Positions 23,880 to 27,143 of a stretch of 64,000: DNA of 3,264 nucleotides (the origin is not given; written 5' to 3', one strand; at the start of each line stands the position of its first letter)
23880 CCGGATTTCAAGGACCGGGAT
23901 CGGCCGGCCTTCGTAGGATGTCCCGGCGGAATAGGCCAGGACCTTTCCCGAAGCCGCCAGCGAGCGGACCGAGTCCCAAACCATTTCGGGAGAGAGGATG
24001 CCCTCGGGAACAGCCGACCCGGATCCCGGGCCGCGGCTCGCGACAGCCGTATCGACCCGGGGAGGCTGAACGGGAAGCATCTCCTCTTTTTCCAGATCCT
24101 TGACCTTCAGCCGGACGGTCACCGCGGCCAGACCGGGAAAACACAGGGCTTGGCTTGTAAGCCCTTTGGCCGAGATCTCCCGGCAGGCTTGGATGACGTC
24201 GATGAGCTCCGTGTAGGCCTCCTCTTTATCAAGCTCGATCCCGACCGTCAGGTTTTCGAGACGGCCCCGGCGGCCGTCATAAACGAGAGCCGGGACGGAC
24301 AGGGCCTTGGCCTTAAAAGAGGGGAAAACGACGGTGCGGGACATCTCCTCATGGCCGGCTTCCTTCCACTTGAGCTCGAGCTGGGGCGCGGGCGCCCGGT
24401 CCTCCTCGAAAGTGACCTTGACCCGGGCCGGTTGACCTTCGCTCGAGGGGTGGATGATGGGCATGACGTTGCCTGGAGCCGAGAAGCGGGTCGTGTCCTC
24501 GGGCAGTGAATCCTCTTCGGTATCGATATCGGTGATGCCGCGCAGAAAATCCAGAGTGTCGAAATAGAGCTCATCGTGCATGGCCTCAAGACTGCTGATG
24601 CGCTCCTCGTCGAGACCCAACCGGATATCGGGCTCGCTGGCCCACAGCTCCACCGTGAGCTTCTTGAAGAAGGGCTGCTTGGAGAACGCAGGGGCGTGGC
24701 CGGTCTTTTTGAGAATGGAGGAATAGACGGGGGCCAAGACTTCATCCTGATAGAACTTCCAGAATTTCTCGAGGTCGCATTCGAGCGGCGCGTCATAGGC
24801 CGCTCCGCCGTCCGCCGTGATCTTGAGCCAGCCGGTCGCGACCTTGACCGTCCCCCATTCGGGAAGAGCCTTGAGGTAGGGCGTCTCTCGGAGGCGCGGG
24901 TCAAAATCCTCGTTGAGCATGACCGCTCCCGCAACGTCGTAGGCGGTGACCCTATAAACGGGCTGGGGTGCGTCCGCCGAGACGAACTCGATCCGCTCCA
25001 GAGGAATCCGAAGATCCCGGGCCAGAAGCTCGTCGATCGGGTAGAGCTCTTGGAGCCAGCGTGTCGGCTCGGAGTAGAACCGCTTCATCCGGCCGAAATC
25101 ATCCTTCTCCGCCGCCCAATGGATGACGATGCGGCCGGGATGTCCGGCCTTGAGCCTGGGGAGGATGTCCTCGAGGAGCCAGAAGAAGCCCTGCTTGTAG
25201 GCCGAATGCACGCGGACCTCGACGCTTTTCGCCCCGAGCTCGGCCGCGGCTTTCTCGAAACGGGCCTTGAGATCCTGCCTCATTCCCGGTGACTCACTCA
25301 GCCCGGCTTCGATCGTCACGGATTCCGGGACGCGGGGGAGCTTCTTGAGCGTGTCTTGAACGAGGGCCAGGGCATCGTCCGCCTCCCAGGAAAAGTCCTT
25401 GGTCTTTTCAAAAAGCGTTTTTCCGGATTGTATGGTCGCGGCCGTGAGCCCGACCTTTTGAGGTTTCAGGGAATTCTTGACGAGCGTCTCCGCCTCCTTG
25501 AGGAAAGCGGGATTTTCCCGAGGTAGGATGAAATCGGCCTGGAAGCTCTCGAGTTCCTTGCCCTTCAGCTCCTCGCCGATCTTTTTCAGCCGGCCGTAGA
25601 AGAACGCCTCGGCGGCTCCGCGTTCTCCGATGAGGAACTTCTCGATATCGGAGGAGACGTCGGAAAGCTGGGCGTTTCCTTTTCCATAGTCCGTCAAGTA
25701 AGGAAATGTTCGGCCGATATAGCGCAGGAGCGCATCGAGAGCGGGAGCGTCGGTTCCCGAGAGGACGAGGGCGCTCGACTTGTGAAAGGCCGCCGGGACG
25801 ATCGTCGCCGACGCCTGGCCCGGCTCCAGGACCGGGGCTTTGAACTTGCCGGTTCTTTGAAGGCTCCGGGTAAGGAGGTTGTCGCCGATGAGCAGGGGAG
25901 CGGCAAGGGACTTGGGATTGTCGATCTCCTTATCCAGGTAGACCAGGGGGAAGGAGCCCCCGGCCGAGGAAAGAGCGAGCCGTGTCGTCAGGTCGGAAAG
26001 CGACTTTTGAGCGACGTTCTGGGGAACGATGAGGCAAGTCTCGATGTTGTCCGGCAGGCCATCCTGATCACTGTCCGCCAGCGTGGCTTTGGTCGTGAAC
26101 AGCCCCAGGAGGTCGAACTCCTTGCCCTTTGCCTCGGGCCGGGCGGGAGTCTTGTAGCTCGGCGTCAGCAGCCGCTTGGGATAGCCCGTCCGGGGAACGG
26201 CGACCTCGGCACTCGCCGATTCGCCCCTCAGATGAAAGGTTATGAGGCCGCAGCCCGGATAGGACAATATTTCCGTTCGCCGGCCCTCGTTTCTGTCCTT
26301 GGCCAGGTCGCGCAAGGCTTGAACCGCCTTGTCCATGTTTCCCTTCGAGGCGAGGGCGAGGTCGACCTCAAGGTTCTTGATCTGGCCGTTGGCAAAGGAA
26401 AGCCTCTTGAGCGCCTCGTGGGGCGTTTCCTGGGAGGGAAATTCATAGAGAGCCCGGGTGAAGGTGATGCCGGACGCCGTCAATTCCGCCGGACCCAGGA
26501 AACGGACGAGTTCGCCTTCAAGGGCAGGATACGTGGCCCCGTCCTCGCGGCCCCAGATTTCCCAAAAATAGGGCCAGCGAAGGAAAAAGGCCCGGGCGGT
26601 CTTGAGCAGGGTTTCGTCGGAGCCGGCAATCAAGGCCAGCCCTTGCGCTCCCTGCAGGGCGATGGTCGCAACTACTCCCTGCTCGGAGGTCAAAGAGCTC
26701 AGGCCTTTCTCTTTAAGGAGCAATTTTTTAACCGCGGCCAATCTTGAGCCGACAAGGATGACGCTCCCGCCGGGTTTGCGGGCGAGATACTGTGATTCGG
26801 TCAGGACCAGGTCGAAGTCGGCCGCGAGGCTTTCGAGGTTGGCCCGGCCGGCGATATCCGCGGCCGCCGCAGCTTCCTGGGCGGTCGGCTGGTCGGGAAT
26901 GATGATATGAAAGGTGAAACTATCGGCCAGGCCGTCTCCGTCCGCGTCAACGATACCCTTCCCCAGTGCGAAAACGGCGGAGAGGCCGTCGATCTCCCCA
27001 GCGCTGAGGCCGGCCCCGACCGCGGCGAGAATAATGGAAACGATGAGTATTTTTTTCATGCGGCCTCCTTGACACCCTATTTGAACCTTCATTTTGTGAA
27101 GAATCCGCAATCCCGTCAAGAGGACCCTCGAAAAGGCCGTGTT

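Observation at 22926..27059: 1377-aa secreted protein: M14 carboxypeptidase module at the end of about 1000 aa of unassigned sequence with thrombospondin-type-3-like Ca loops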

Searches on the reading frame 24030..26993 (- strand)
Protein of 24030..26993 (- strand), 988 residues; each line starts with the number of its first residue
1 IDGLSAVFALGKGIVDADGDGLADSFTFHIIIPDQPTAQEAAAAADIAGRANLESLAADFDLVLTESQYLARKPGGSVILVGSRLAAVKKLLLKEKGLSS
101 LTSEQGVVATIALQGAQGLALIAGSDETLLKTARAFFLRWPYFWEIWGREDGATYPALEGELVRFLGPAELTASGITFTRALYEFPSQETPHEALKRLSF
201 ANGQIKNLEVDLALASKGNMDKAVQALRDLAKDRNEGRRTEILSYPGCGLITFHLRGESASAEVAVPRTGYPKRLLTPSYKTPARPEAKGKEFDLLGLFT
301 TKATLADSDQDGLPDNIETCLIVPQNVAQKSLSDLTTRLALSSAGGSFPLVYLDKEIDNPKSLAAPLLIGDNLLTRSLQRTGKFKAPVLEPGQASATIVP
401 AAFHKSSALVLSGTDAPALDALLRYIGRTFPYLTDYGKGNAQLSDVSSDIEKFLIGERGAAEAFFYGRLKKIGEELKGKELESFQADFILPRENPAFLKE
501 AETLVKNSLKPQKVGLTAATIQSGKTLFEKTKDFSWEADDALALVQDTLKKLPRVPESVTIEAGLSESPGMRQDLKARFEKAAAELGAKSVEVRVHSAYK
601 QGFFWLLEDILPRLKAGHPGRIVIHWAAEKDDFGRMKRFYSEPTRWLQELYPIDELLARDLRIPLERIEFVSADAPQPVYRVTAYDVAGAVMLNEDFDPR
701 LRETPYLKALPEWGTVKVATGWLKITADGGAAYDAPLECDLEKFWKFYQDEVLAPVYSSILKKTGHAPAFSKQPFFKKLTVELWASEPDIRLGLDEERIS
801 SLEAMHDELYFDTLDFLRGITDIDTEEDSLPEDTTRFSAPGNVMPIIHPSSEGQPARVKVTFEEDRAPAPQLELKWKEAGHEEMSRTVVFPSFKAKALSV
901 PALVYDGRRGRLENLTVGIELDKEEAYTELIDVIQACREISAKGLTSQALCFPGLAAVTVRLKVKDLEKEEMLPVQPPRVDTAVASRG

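Call 28: search_protein_representatives(alignment_id=A1)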
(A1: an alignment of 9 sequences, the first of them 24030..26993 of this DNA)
Query: 9 sequences, 986 profile positions. Proteins with E-value up to 0.001 (for the whole library): 1016; up to 1e-10: 683; up to 1e-30: 367. The best 150 are listed.
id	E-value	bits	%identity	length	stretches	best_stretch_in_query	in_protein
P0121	0.0e+00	1472.2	-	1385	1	3-982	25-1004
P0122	6.9e-264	894.6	-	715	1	65-778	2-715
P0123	1.8e-263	893.2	-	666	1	297-962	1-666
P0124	3.4e-249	846.0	-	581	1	228-804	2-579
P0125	1.2e-248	844.1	-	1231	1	2-964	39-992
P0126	1.1e-235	801.3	-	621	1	1-600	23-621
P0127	1.4e-210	718.1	-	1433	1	2-983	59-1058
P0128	1.4e-207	708.2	-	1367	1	4-977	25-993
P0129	5.6e-201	686.4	-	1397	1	3-967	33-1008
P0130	6.8e-190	649.7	-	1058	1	13-887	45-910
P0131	2.0e-183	628.3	-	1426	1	14-970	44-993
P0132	1.1e-182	625.8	-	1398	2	4-933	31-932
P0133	6.5e-177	606.7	-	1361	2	2-929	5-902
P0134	5.6e-174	597.0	-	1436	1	2-978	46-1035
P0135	3.8e-171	587.6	-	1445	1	3-881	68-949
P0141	7.8e-153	527.0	-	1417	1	15-947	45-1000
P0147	2.9e-138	478.8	-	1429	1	3-927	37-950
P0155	2.6e-131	455.7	-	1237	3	296-916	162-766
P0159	3.1e-128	445.6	-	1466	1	3-960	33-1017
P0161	2.1e-126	439.5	-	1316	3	643-963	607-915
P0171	3.9e-105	369.1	-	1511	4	513-876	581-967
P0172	1.0e-104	367.7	-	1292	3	249-872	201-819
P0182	1.6e-99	350.6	-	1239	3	641-884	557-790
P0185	3.0e-92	326.5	-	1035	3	520-876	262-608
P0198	7.5e-83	295.4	-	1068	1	296-941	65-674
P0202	7.8e-81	288.7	-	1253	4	413-907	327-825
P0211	3.7e-76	273.2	-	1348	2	248-918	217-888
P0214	3.1e-75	270.2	-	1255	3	528-878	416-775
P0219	2.9e-73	263.6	-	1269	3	507-872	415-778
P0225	3.6e-69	250.0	-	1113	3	532-864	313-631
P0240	2.0e-65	237.7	-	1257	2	527-889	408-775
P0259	6.9e-63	229.3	-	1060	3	513-870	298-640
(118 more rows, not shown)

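Call 33: search_protein_families(library=pfam, proteins=[P0127, P0135, P0155, P0171, P0185, P0202, P0225], max_evalue=0.01)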
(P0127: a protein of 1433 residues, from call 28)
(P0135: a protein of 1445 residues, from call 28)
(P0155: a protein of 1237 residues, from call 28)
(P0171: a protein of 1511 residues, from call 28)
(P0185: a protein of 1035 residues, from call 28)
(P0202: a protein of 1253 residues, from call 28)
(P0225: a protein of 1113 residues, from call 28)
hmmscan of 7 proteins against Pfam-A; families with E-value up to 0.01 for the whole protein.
P0127 (1433 aa): 2 families
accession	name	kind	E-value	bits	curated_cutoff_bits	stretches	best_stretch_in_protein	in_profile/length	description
PF00246.29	Peptidase_M14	-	5e-14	53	21.6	1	1086-1189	5-107/286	Zinc carboxypeptidase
PF05124.17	S_layer_C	-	0.0065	16.6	23.9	0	442-491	123-170/177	S-layer like family, outer domain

P0135 (1445 aa): 3 families
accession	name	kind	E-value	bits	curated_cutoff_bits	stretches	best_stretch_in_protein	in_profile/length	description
PF00246.29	Peptidase_M14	-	6.4e-15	56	21.6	1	1104-1201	14-108/286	Zinc carboxypeptidase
PF05124.17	S_layer_C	-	5.5e-06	26.6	23.9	0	413-498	89-173/177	S-layer like family, outer domain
PF03170.19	BcsB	-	0.00034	19.6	21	1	91-224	159-295/606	Bacterial cellulose synthase subunit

P0155 (1237 aa): 2 families
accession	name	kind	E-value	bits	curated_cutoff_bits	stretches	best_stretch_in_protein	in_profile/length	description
PF00246.29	Peptidase_M14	-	1.5e-16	61.3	21.6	1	889-993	10-113/286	Zinc carboxypeptidase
PF05124.17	S_layer_C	-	0.0047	17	23.9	0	39-289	16-171/177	S-layer like family, outer domain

P0171 (1511 aa): 1 family
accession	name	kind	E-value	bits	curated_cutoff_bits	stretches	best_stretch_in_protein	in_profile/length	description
PF00246.29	Peptidase_M14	-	6e-08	33.1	21.6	1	1153-1251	12-108/286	Zinc carboxypeptidase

P0185 (1035 aa): 1 family
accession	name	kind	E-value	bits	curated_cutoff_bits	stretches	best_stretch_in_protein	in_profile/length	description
PF00246.29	Peptidase_M14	-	1.4e-15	58.1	21.6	1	704-806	10-111/286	Zinc carboxypeptidase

P0202 (1253 aa): 1 family
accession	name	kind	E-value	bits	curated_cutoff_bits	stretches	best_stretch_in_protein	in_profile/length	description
PF00246.29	Peptidase_M14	-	1e-09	38.8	21.6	1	913-1021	11-114/286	Zinc carboxypeptidase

P0225 (1113 aa): 1 family
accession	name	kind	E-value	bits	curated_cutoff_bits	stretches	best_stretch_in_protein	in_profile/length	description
PF00246.29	Peptidase_M14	-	4.1e-10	40.2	21.6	1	757-872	16-127/286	Zinc carboxypeptidase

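Call 34: list_cluster_members(proteins=[P0127, P0135, P0155, P0171, P0185, P0202, P0225, P0259, P0131, P0001])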
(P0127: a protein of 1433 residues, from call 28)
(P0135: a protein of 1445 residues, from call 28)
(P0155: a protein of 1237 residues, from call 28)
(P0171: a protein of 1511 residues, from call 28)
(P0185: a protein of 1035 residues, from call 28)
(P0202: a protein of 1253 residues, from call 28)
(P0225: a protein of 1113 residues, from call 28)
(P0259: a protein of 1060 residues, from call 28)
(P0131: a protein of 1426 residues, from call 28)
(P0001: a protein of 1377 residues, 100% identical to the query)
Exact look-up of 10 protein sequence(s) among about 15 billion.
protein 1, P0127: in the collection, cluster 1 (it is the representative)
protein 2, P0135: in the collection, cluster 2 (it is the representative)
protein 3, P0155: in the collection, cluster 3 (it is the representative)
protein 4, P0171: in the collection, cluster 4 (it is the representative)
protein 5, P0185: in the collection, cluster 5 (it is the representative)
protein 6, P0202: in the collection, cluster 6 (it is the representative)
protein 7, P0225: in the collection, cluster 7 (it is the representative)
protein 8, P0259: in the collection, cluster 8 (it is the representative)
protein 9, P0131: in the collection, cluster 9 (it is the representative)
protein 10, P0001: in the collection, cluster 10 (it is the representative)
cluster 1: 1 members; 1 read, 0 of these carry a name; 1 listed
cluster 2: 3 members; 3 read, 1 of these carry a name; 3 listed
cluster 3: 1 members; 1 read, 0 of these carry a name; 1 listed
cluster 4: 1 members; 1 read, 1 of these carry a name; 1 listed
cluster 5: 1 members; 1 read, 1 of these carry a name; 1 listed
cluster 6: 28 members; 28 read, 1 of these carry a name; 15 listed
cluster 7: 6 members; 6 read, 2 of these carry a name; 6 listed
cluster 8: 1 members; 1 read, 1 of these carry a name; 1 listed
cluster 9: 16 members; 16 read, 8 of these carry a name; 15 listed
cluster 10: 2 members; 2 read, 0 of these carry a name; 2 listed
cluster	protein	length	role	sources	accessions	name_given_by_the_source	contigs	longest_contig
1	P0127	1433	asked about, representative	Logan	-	-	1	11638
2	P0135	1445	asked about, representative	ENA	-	-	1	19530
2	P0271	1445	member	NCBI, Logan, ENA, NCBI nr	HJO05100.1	MAG TPA: M14 family metallopeptidase [Acidobacteriota bacterium] | M14 family metallopeptidase [Acidobacteriota bacterium]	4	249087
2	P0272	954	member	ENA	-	-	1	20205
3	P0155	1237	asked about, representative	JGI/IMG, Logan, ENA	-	-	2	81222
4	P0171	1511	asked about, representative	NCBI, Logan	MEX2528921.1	MAG: M14 family metallopeptidase [Gemmatimonadota bacterium]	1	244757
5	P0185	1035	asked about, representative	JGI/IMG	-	hypothetical protein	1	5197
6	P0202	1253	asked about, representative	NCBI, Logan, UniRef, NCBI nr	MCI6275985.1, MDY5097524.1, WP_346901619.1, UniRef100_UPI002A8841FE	MAG: M14 family metallopeptidase [Clostridium sp.] | M14 family metallopeptidase n=1 Tax=Clostridium sp. TaxID=1506 RepID=UPI002A8841FE | M14 family metallopeptidase [Clostridium sp.]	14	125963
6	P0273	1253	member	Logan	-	-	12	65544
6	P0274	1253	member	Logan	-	-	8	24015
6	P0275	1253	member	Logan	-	-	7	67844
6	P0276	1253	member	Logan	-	-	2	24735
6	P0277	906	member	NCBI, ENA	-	-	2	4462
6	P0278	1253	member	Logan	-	-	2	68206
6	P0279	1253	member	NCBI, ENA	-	-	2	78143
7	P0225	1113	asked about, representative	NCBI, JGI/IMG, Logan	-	hypothetical protein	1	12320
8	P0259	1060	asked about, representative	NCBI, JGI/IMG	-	hypothetical protein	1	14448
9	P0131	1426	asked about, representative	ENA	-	-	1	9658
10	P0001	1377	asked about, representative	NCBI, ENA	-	-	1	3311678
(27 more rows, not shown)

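Call 51: list_cluster_members(proteins=[P0129, P0133, P0141, P0147, P0161, P0172, P0182, P0198, P0214, P0240])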
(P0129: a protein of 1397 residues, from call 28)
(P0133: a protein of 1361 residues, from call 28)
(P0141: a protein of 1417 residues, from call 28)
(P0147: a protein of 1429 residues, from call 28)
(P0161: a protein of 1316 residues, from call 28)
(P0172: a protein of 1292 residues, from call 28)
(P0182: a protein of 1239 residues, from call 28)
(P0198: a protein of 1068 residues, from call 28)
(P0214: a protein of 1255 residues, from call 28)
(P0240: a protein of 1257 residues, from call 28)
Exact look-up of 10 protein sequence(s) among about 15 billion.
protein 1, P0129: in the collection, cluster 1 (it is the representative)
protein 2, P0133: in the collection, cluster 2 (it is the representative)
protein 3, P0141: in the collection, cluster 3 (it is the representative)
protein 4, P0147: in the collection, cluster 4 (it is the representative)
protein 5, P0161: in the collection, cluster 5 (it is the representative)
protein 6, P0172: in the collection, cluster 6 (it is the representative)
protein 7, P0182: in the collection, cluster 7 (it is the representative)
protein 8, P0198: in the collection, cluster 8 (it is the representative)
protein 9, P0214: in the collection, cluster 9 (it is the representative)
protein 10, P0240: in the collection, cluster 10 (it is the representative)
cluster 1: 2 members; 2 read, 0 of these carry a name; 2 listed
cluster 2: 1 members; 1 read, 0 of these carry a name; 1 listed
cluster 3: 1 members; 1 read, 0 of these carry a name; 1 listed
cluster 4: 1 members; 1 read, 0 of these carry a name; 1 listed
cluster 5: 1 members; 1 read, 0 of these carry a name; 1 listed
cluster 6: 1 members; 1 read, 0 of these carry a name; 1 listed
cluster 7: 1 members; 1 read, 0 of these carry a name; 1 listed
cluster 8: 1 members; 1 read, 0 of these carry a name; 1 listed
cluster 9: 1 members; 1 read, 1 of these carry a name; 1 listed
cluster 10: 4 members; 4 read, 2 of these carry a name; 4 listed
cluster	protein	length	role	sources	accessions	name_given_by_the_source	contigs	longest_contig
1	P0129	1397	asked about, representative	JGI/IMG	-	-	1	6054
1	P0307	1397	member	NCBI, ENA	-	-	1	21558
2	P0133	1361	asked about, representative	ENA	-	-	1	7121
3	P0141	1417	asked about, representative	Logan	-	-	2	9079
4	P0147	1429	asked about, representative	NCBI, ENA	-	-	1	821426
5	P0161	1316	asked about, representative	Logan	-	-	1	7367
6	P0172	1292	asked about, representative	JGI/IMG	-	-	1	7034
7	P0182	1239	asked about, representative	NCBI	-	-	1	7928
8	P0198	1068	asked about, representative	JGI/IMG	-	-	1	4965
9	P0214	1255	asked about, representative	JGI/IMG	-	hypothetical protein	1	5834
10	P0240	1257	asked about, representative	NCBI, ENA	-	-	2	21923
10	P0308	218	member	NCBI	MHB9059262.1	MAG: M14 family metallopeptidase, partial [Bacillota bacterium]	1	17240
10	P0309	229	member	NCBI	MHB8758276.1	MAG: M14 family metallopeptidase, partial [Bacillota bacterium]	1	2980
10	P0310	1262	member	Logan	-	-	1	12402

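Call 52: find_homologous_proteins(query=P0202)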
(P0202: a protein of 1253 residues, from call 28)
Query P0202 (1253 aa): 6 proteins with E <= 0.001 among 8000 candidates.
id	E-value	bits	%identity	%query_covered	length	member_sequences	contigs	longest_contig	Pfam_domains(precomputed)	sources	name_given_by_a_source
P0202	0.0e+0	2843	100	100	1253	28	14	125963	PF00246.30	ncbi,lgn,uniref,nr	ncbi:MAG: M14 family metallopeptidase [Clostridium sp.]|uniref:M14 family metallopeptidase n=1 Tax=C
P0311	0.0e+0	2444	85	100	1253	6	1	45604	PF00246.30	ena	-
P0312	0.0e+0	2366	82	100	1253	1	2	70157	PF00246.30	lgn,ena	-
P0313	0.0e+0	2292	80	100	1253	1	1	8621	PF00246.30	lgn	-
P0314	0.0e+0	1351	58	82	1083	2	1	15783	PF00246.30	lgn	-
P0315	0.0e+0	1344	59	82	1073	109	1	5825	PF00246.30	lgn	-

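Call 53: find_encoding_contigs(protein=P0202, flank=8000, max_places=3)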
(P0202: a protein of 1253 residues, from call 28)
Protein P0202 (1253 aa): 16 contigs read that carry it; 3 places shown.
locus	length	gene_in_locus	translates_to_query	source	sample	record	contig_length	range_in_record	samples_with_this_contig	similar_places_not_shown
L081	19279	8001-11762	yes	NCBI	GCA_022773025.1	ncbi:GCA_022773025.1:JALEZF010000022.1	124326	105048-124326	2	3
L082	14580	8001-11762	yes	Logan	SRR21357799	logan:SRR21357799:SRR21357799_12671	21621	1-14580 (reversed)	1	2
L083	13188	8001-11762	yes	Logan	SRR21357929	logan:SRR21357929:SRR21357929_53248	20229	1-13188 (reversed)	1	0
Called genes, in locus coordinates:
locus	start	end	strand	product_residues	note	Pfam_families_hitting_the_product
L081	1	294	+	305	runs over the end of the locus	PF01820:Dala_Dala_lig_N, PF02655:ATP-grasp_3, PF08443:RimK, PF07478:Dala_Dala_lig_C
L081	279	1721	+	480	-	PF00392:GntR, PF00155:Aminotran_1_2, PF12897:Asp_aminotransf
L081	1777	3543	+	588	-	PF00158:Sigma54_activat, PF14532:Sigma54_activ_2, PF07728:AAA_5 (faint), PF25601:AAA_lid_14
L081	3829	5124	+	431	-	PF03313:SDH_alpha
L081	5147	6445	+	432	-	PF01120:Alpha_L_fucos, PF14871:GHL6 (weak)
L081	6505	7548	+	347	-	PF00817:IMS, PF11798:IMS_HHH (weak), PF11799:IMS_C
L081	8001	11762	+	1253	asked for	PF00246:Peptidase_M14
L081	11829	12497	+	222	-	PF06149:DUF969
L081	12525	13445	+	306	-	PF06166:DUF979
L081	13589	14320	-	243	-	PF00149:Metallophos, PF12850:Metallophos_2 (weak)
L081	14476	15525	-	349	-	PF01547:SBP_bac_1, PF13416:SBP_bac_8, PF13531:SBP_bac_11, PF13343:SBP_bac_6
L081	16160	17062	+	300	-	PF23023:Anti-Pycsar_Apyc1, PF00753:Lactamase_B, PF12706:Lactamase_B_2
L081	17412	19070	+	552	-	PF00749:tRNA-synt_1c, PF19269:Anticodon_2 (weak)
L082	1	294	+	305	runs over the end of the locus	PF01820:Dala_Dala_lig_N, PF02655:ATP-grasp_3, PF08443:RimK, PF07478:Dala_Dala_lig_C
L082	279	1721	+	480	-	PF00392:GntR, PF00155:Aminotran_1_2, PF12897:Asp_aminotransf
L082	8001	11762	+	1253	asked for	PF00246:Peptidase_M14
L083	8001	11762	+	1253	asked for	PF00246:Peptidase_M14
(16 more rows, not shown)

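Call 59: find_encoding_contigs(protein=P0171, flank=8000, max_places=1)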
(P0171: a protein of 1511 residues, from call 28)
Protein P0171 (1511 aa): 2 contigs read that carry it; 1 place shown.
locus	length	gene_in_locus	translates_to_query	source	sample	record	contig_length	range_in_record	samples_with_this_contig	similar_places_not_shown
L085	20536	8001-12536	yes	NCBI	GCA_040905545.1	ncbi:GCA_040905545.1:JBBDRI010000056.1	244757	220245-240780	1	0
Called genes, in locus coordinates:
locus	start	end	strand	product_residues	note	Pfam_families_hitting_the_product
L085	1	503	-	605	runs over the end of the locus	PF14691:Fer4_20, PF00070:Pyr_redox (faint), PF07992:Pyr_redox_2, PF13738:Pyr_redox_3 (weak), PF12838:Fer4_7, PF00037:Fer4 (weak)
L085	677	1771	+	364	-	PF08240:ADH_N, PF16912:Glu_dehyd_C (weak), PF00107:ADH_zinc_N, PF13602:ADH_zinc_N_2 (weak)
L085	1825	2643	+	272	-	PF13620:CarboxypepD_reg, PF13715:CarbopepD_reg_2, PF07715:Plug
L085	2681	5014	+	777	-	PF02897:Peptidase_S9_N, PF00326:Peptidase_S9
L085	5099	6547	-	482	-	PF01979:Amidohydro_1, PF07969:Amidohydro_3 (weak)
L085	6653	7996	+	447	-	PF02492:cobW (weak)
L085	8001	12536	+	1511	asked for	PF00246:Peptidase_M14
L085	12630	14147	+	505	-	PF07732:Cu-oxidase_3, PF00394:Cu-oxidase (faint), PF07731:Cu-oxidase_2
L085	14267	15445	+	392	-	PF00266:Aminotran_5 (weak)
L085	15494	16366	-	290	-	PF00795:CN_hydrolase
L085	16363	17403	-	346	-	PF04371:PAD_porph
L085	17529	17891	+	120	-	-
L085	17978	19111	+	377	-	PF11376:DUF3179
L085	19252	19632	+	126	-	PF03551:PadR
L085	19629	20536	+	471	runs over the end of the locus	-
